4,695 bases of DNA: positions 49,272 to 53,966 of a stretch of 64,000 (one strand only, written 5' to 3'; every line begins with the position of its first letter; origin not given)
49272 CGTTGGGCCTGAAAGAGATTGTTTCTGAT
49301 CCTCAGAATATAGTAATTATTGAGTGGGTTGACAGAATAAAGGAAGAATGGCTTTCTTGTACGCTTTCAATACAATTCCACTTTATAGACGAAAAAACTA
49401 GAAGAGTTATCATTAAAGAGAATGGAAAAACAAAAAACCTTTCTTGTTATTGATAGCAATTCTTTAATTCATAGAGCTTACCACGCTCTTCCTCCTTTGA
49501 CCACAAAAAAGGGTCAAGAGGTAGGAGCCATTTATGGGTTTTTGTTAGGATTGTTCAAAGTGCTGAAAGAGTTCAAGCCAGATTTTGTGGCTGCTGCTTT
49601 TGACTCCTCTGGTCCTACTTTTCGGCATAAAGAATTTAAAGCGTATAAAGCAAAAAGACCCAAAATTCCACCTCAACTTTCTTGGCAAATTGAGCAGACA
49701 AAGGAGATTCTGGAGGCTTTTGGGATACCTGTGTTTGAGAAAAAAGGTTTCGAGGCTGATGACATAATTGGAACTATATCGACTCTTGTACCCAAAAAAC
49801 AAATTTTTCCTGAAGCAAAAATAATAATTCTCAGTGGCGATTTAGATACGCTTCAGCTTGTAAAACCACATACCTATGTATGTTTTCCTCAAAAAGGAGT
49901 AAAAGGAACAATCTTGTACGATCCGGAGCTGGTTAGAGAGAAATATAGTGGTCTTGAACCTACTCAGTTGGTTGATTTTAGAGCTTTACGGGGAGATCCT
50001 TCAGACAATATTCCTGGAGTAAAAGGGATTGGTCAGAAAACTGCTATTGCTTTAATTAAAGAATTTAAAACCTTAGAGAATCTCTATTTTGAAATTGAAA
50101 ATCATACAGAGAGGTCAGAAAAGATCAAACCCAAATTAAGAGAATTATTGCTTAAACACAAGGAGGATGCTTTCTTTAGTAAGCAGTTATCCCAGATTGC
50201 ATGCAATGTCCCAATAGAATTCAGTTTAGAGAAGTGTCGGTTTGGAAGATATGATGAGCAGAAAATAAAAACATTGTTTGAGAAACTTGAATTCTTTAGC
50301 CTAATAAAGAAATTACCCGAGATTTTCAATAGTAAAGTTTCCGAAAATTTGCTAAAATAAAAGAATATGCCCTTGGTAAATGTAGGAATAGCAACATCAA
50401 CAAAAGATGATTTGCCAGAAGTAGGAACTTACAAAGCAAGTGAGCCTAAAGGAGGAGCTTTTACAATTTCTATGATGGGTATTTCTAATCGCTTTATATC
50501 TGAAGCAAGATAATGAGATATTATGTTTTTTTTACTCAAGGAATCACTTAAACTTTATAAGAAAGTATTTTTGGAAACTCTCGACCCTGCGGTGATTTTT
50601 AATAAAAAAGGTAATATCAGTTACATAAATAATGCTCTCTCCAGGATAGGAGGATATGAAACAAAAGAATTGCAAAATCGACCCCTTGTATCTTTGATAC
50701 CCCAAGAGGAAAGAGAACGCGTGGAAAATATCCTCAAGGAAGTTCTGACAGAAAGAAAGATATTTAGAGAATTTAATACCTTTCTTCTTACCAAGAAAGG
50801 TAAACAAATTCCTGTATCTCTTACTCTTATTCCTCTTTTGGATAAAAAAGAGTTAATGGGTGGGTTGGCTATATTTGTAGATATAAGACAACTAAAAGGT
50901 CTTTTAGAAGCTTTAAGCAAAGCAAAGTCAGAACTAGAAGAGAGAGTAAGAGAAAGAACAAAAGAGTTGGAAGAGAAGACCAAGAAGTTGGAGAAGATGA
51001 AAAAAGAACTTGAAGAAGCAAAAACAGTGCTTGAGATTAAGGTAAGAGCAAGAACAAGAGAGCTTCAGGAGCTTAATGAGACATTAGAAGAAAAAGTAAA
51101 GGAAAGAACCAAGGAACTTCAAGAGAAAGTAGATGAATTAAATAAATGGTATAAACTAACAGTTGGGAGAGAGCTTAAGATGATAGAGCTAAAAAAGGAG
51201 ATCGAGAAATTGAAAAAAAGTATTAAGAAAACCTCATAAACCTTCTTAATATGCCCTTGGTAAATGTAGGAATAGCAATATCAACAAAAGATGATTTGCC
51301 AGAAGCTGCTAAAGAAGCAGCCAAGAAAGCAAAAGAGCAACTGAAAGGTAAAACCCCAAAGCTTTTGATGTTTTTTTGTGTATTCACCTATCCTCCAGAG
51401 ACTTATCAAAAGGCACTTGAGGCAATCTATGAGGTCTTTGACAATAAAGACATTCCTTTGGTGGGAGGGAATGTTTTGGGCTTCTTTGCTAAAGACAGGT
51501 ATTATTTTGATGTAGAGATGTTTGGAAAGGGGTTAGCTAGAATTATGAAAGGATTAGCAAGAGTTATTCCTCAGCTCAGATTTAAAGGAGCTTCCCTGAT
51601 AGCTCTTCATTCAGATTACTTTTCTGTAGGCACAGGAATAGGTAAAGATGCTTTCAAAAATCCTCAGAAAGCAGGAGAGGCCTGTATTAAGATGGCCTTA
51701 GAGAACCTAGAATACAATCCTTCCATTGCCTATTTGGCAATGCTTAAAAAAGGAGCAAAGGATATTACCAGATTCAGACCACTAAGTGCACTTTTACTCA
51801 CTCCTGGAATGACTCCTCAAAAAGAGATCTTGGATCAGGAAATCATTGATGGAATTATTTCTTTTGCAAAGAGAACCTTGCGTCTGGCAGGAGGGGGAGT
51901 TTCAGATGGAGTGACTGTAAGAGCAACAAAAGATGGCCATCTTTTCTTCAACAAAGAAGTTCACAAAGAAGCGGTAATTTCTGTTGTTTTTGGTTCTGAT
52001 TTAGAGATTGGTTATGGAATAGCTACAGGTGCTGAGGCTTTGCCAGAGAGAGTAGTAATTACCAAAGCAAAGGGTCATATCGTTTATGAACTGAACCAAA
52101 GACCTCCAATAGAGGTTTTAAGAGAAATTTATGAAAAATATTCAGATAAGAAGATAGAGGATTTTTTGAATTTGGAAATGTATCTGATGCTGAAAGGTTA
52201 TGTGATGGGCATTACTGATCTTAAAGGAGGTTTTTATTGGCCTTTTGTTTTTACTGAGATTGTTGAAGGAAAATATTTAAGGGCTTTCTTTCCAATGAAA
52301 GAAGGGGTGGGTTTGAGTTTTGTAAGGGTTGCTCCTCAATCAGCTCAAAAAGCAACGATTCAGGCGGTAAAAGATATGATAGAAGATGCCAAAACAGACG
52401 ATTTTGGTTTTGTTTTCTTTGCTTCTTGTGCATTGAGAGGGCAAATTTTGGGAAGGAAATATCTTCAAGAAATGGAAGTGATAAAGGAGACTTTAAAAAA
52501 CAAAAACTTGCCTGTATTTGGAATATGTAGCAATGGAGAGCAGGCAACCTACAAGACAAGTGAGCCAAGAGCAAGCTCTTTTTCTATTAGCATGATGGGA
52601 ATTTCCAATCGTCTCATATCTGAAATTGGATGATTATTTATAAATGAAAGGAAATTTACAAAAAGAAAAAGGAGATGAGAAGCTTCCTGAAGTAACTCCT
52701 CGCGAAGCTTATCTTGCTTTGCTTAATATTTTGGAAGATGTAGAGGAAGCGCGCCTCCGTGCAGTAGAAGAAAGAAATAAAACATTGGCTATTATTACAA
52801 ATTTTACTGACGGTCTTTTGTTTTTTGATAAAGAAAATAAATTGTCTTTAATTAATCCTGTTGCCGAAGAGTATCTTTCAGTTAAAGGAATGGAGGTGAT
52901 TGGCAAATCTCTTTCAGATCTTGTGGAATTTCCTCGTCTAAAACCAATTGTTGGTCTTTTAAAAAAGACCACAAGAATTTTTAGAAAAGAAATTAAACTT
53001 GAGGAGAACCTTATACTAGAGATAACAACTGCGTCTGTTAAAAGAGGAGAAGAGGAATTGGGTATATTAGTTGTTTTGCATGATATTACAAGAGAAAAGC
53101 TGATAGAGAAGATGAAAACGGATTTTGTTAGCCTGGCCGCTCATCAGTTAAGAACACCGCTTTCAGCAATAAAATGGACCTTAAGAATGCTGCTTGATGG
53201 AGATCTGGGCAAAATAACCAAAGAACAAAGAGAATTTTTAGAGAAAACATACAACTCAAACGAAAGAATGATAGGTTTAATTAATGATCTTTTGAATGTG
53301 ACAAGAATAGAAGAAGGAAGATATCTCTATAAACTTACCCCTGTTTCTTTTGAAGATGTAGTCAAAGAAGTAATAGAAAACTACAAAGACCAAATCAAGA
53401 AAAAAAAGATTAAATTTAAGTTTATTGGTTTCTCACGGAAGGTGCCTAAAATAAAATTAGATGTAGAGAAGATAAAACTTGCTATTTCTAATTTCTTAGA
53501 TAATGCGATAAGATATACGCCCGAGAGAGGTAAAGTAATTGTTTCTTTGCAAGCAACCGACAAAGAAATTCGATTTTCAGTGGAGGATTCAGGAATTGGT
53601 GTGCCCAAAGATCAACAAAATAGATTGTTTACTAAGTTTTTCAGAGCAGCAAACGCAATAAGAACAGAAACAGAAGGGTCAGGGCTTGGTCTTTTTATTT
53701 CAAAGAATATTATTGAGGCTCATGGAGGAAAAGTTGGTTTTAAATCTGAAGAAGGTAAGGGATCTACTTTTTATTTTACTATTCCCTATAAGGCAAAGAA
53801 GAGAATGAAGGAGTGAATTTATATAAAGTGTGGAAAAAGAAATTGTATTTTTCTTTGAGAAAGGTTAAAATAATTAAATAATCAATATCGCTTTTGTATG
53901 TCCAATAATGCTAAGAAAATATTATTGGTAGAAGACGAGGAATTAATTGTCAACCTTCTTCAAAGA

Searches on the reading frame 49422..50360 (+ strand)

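Call 76: search_protein_families(library=pfam, proteins=[window:49422-50360:+], max_evalue=0.0001)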
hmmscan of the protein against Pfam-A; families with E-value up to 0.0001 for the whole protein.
window:49422-50360:+ (312 aa): 2 families
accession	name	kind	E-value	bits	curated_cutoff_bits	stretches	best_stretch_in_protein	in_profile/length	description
PF02739.22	5_3_exonuc_N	-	8.3e-50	169.1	34.3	1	7-175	2-163/164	5'-3' exonuclease, N-terminal resolvase-like domain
PF01367.25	5_3_exonuc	-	8.2e-31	106.8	40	1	179-279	2-96/97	5'-3' exonuclease, C-terminal SAM fold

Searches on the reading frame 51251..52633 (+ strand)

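Call 76: search_protein_families(library=pfam, proteins=[window:51251-52633:+], max_evalue=0.0001)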
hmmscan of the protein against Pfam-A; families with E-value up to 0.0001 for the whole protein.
window:51251-52633:+ (460 aa): 2 families
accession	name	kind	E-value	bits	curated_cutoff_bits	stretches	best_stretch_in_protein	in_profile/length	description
PF08495.15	FIST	-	1.5e-23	84.2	23.2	1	113-284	48-189/189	FIST N domain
PF10442.14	FIST_C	-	3.1e-13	50.4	28.5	1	294-432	5-130/131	FIST C domain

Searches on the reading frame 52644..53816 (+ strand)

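Call 77: search_protein_families(library=pfam, proteins=[window:52644-53816:+], max_evalue=0.0001)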
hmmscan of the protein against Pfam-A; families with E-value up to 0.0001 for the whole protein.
window:52644-53816:+ (390 aa): 4 families
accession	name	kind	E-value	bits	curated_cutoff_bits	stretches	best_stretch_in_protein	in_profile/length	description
PF02518.31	HATPase_c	-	1.4e-30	106.4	26.4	1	273-383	2-110/111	Histidine kinase-, DNA gyrase B-, and HSP90-like ATPase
PF00512.31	HisKA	-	1.3e-16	60.8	26.9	1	157-225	1-66/66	His Kinase A (phospho-acceptor) domain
PF00989.32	PAS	-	1.7e-07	31.6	22.6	1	49-148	5-113/113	PAS fold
PF13581.12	HATPase_c_2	-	3.6e-06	27.4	27.4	1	273-359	28-111/127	Histidine kinase-like ATPase domain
